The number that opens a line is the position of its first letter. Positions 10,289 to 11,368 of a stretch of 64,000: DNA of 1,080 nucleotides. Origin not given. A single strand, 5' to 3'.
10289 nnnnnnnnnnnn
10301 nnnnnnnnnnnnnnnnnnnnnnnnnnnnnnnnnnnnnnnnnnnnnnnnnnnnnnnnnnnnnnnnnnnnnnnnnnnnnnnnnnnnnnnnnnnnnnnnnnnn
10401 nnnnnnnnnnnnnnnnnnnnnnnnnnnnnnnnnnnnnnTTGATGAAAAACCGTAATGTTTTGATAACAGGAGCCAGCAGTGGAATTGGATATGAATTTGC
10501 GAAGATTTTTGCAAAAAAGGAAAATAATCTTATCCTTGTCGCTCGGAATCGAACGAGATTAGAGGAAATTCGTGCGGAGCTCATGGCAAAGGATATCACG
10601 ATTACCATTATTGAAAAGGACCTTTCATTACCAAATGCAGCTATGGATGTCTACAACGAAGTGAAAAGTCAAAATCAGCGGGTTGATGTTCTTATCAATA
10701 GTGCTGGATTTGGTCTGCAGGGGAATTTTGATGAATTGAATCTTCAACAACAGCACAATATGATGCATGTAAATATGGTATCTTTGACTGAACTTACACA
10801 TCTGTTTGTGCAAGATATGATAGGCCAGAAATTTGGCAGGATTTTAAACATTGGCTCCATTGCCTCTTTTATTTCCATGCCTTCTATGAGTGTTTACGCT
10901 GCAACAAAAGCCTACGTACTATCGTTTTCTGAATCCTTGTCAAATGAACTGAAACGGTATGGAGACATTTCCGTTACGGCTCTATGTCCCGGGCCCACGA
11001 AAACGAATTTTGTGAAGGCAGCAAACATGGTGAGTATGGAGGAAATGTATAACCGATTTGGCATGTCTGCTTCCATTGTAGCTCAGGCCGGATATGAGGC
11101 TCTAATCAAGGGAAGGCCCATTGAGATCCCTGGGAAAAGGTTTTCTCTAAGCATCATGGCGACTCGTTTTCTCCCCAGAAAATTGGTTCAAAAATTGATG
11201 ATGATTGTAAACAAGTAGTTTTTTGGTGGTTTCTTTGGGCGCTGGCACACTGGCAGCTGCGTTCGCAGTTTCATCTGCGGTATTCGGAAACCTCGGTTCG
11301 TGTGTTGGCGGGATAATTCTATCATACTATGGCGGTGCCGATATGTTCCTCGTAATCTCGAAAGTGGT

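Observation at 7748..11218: MarR-controlled module with a putative haem-dependent membrane isomerase/mutase, an SDR and an efflux pump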

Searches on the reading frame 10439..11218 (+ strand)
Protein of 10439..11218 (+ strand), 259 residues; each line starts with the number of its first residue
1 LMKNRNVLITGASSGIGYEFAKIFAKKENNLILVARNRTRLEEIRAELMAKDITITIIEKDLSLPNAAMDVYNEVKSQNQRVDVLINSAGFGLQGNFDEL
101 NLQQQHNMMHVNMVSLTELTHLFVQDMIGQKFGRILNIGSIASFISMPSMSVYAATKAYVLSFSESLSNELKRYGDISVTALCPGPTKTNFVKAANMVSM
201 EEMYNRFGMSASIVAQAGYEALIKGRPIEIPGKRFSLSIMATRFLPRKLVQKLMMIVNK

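Call 3: search_protein_families(library=pfam, proteins=[window:10439-11218:+], max_evalue=1)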
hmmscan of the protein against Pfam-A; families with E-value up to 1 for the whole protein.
window:10439-11218:+ (259 aa): 9 families
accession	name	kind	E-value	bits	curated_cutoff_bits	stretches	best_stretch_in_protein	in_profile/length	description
PF00106.31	adh_short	-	8.1e-49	166.2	26.6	1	6-195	2-190/195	short chain dehydrogenase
PF13561.12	adh_short_C2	-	3.8e-31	108.9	27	1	11-204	1-191/236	Enoyl-(Acyl carrier protein) reductase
PF08659.16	KR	-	2.1e-14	54.3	22.6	1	7-168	3-164/180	KR domain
PF01370.27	Epimerase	-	0.0092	15.9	20.9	1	7-160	1-149/240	NAD dependent epimerase/dehydratase family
PF12242.14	Eno-Rase_NADH_b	-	0.023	14.9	23.4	0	4-17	40-53/79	NAD(P)H binding domain of trans-2-enoyl-CoA reductase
PF02719.21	Polysacc_synt_2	-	0.03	13.9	20.2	1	7-51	1-46/293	Polysaccharide biosynthesis protein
PF08643.16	DUF1776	-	0.038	13.8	25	1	84-180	96-192/294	Fungal family of unknown function (DUF1776)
PF09419.16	PGP_phosphatase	-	0.057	13.4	20.4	1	38-115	35-111/168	Mitochondrial PGP phosphatase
PF19810.5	HFX_2341_N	-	0.12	13.3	30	0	37-90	39-92/120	HFX_2341-like, N-terminal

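Call 4: search_protein_families(library=ncbifam, proteins=[window:10439-11218:+], max_evalue=1)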
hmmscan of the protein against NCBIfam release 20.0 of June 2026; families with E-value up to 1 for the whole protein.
window:10439-11218:+ (259 aa): 229 families (the best 25 are shown)
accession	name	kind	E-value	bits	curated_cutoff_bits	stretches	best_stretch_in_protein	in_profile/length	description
NF040690.1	mycolate_SDR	equivalog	4.2e-46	157.5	380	1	4-255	8-258/265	mycolate reductase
NF005672.0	PRK07454.1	equivalog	2.1e-39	135.2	234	1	3-199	5-199/241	SDR family oxidoreductase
NF004825.0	PRK06181.1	equivalog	5.5e-37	127.5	215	1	2-196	4-197/268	SDR family oxidoreductase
NF004514.1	PRK05855.1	equivalog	2.9e-36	125.2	455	1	3-202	312-511/578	SDR family oxidoreductase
NF004196.0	PRK05650.1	equivalog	6.7e-36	123.8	297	1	4-254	2-257/272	SDR family oxidoreductase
NF005806.0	PRK07666.1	equivalog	1.9e-35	122.3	286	1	2-199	5-201/239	3-ketoacyl-ACP reductase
NF004824.0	PRK06180.1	subfamily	5.6e-35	120.9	298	1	2-194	2-190/279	oxidoreductase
NF004823.0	PRK06179.1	subfamily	6e-35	121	310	1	2-206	3-196/271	oxidoreductase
NF005559.1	PRK07231.1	subfamily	3.7e-34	118.3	215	1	2-206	2-205/249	glucose 1-dehydrogenase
NF004826.0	PRK06182.1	subfamily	6.7e-34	117.4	305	1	1-196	1-189/274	oxidoreductase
NF006099.0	PRK08251.1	equivalog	7.9e-34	117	253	1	2-253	2-249/250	SDR family oxidoreductase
NF006565.0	PRK09072.1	equivalog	4.1e-33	115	238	1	2-226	3-222/265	SDR family oxidoreductase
NF006123.0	PRK08267.1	equivalog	2e-32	112.5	261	1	5-255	3-254/261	SDR family oxidoreductase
NF005437.0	PRK07024.1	equivalog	9.1e-32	110.5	266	1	2-254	2-247/259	SDR family oxidoreductase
TIGR01963.1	PHB_DH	subfamily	1.1e-31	110.1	307.05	1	5-194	2-190/255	3-hydroxybutyrate dehydrogenase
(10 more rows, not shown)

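Call 105: search_solved_structures(query=window:10442-11218:+, max_evalue=1e-25)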
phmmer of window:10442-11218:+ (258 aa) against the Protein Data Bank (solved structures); distinct sequences matched with E-value up to 1e-25: 7.
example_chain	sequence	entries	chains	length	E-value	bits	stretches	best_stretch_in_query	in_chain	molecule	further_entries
9d7j_A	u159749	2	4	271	6.3e-36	127.2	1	5-206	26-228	Oxidoreductase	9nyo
9jdq_A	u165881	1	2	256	7.1e-28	100.9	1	6-195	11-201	Oxidoreductase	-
6zdz_A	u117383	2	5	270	1.1e-27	100.3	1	6-196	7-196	alcohol dehydrogenase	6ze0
7e24_A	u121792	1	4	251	1.6e-27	99.7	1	5-195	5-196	Oxidoreductase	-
4bmv_A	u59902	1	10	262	2.5e-27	99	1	5-191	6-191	SHORT-CHAIN DEHYDROGENASE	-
7e3x_A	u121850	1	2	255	2.8e-27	98.9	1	5-195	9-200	Oxidoreductase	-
7e28_A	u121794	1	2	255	1.5e-26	96.5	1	5-192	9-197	Oxidoreductase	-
